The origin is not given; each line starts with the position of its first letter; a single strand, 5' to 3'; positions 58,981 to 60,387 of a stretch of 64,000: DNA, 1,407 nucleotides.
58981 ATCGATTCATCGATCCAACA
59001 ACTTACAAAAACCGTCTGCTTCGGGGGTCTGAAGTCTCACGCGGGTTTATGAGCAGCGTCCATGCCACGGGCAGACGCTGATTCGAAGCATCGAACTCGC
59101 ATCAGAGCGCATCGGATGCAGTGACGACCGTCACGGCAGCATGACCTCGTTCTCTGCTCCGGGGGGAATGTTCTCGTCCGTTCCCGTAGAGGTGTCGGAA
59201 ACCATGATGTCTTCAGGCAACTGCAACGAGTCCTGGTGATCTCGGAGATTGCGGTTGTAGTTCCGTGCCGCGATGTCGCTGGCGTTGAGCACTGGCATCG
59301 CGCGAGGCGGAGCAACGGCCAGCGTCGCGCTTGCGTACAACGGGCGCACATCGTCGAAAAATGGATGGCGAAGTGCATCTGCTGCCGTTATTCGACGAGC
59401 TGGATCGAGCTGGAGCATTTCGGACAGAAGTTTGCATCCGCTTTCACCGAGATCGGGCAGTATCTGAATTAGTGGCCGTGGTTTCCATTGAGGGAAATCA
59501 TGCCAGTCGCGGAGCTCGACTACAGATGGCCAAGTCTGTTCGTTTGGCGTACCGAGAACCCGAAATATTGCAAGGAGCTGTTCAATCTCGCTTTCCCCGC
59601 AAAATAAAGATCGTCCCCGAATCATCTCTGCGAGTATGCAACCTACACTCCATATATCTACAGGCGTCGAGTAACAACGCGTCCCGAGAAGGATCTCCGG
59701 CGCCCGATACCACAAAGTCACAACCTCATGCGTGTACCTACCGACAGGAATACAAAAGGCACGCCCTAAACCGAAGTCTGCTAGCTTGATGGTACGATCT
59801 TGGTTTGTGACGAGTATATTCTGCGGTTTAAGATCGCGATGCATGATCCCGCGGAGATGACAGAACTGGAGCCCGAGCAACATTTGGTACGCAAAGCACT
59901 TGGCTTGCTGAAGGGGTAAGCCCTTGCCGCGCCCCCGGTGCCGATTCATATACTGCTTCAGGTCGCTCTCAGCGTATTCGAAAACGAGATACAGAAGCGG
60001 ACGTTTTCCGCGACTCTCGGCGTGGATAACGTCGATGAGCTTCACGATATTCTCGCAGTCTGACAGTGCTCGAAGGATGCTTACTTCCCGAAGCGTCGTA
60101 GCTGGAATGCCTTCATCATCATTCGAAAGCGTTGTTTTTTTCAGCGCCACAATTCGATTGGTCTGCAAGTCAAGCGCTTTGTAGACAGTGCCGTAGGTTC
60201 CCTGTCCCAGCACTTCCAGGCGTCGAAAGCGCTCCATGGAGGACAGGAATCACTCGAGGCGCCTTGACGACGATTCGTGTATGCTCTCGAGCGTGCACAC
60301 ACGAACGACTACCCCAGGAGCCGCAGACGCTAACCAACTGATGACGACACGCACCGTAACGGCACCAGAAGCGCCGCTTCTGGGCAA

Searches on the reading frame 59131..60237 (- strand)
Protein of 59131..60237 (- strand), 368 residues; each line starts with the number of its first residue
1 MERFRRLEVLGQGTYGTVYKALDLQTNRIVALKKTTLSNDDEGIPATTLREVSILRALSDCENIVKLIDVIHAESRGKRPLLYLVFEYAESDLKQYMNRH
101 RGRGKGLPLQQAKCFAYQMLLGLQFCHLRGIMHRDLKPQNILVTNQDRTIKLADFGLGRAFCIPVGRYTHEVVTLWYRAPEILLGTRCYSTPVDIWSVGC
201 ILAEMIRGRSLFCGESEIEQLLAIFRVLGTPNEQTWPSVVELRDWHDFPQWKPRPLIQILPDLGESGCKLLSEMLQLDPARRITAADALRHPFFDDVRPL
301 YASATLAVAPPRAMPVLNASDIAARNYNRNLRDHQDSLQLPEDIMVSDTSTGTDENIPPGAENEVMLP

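Call 8: search_protein_families(library=pfam, proteins=[window:59131-60237:-])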
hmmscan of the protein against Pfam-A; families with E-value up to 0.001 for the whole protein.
window:59131-60237:- (368 aa): 2 families
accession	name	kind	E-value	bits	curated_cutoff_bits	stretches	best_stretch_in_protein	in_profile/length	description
PF00069.31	Pkinase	-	1.8e-67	227.9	31.7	1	5-294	2-263/263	Protein kinase domain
PF07714.23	PK_Tyr_Ser-Thr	-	2.1e-29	103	23.1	1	7-211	4-204/258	Protein tyrosine and serine/threonine kinase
